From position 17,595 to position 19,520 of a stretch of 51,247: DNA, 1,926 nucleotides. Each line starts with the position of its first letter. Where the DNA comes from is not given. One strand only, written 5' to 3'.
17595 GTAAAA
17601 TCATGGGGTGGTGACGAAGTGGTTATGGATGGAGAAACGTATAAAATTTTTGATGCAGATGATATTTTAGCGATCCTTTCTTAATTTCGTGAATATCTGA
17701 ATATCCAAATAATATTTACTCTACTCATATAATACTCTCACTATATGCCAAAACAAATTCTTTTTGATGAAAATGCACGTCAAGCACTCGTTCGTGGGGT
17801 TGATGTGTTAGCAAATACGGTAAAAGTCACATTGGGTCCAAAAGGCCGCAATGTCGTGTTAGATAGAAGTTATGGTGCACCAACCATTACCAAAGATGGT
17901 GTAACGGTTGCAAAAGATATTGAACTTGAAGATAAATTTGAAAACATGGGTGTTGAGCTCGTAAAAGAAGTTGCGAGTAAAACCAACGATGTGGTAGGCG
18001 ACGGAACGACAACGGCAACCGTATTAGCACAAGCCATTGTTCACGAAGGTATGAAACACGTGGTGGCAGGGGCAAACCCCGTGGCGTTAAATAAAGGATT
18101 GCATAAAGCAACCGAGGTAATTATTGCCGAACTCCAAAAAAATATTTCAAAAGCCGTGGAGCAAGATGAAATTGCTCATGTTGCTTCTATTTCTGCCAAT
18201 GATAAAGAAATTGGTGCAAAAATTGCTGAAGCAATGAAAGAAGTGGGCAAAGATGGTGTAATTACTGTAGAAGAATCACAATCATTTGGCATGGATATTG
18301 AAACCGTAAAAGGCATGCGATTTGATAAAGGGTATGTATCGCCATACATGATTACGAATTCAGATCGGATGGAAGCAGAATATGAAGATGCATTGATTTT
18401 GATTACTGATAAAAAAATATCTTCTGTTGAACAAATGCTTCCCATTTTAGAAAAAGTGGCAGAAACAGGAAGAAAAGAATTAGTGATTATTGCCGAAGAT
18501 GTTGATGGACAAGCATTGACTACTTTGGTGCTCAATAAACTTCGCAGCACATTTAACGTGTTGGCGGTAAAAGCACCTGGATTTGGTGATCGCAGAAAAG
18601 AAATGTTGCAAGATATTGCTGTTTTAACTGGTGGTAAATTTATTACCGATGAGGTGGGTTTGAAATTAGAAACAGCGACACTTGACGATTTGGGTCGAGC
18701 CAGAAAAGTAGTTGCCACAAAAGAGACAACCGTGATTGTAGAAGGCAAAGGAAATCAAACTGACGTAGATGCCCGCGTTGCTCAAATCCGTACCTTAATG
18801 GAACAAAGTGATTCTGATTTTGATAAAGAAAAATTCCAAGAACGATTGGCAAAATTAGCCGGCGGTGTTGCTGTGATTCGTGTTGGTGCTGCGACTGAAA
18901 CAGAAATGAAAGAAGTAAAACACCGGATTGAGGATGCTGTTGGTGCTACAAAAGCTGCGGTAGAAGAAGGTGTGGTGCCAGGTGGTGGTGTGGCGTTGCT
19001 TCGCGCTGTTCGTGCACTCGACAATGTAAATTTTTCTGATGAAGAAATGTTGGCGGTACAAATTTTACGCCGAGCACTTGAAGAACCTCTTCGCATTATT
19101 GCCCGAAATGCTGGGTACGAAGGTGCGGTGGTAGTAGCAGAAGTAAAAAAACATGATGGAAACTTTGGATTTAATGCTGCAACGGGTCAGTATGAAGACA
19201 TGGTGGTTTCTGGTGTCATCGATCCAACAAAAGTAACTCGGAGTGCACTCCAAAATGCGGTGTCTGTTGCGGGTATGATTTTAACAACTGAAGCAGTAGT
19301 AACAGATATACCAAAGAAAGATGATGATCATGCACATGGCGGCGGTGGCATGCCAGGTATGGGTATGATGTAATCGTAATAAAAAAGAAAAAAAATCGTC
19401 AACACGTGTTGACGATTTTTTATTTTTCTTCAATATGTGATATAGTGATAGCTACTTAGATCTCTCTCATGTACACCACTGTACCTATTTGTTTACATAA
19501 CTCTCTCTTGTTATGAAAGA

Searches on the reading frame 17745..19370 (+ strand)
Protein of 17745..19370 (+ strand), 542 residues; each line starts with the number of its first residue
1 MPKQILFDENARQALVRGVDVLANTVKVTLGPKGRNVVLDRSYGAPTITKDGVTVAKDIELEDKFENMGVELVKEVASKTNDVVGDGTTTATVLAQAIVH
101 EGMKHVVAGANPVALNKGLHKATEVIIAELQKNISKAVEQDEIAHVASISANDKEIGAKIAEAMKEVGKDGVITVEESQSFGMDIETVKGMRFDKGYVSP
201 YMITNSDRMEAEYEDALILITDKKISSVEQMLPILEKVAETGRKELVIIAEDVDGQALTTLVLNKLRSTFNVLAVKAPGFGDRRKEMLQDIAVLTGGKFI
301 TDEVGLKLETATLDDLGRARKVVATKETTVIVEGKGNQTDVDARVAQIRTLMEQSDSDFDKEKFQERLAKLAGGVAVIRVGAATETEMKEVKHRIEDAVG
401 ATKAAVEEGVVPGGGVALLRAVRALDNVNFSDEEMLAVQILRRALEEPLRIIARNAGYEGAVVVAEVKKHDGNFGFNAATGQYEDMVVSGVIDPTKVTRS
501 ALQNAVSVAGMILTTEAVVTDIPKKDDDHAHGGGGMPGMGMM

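Call 7: search_protein_families(library=pfam, proteins=[window:17745-19370:+], max_evalue=0.01)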
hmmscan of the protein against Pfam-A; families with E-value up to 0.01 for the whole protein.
window:17745-19370:+ (542 aa): 1 family
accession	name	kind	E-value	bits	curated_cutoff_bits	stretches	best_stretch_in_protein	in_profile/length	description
PF00118.29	Cpn60_TCP1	-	2.3e-78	264.5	34.3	1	22-521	1-488/490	TCP-1/cpn60 chaperonin family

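Call 37: find_related_loci(query=window:17745-19370:+, collection=genome_contigs, flank=500)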
Query window:17745-19370:+ (542 aa) in genome_contigs; peptide patterns used: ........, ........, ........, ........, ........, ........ (x = any residue, [..] = any of these).
600 stretches matched a pattern (row limit reached: there are more); 598 encode a relative of the query (tblastn E <= 1e-3); the best 80 are kept; 80 distinct loci.
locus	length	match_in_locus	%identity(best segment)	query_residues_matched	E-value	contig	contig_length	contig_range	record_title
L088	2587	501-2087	82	1-529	0e+0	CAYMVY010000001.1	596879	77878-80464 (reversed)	MAG TPA_asm: uncultured Gammaproteobacteria bacterium isolate SRP170004_co1_30 genome assembly, contig: NODE_10_length_5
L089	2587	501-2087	81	1-529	0e+0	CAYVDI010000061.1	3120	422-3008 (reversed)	MAG TPA_asm: uncultured Bdellovibrionales bacterium isolate SRP135725_co1_487 genome assembly, contig: NODE_56517_length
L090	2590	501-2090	74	1-530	0e+0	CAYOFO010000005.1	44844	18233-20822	MAG TPA_asm: uncultured Gammaproteobacteria bacterium isolate SRP296810_co1_123 genome assembly, contig: NODE_660_length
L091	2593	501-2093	69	1-531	0e+0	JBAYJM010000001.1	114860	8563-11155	MAG: Candidatus Buchananbacteria bacterium isolate SO_2016_GW1_56 scaffold00375_OW334_2016, whole genome shotgun sequenc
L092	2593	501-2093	66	1-531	0e+0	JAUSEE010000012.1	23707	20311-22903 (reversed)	MAG: Candidatus Buchananbacteria bacterium isolate E14_maxbin.167 E14_k141_523437, whole genome shotgun sequence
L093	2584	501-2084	80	1-527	0e+0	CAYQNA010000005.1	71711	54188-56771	MAG TPA_asm: uncultured Gammaproteobacteria bacterium isolate SRP278252_co2_865 genome assembly, contig: NODE_563_length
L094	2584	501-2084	64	1-527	0e+0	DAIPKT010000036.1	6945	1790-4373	MAG TPA_asm: bacterium isolate CTOTU21511 NODE_4298_length_6945_cov_7.845283, whole genome shotgun sequence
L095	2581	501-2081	65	1-527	0e+0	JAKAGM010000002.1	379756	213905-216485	MAG: bacterium isolate WY2.bin33 NODE_16_length_379756_cov_3.634433, whole genome shotgun sequence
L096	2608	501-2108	62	1-539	0e+0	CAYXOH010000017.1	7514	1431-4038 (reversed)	MAG TPA_asm: uncultured Candidatus Saccharibacteria bacterium isolate binchicken_co34_540 genome assembly, contig: NODE_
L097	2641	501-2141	61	1-539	0e+0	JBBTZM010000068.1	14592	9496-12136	MAG: Patescibacteria group bacterium isolate H43-bin010_1 H43_bin010_1_000000000068, whole genome shotgun sequence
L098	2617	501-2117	60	1-531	0e+0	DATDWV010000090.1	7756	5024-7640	MAG TPA_asm: Patescibacteria group bacterium isolate SMAG_U8121 k141_1060560, whole genome shotgun sequence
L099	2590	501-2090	60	1-530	0e+0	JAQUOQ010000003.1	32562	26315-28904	MAG: Candidatus Paceibacterota bacterium isolate STD1_204 NODE_2693_length_32562_cov_3.329366_Sandtown_D1, whole genome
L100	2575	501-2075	61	1-524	0e+0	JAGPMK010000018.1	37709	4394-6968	MAG: Syntrophorhabdales bacterium isolate Gw_SlDig_bin_311 Gw_SlDig_1553_length_37709_cov_65.609973, whole genome shotgu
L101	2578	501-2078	61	1-519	0e+0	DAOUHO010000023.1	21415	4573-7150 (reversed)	MAG TPA_asm: Chloroflexota bacterium isolate S16_103 k189_229792, whole genome shotgun sequence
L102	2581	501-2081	62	3-528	0e+0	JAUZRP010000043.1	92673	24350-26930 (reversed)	MAG: Desulfonauticus sp. isolate GS19_ROV14_BS02-AMOR20_M0760 AMOR20_M0760_contig43, whole genome shotgun sequence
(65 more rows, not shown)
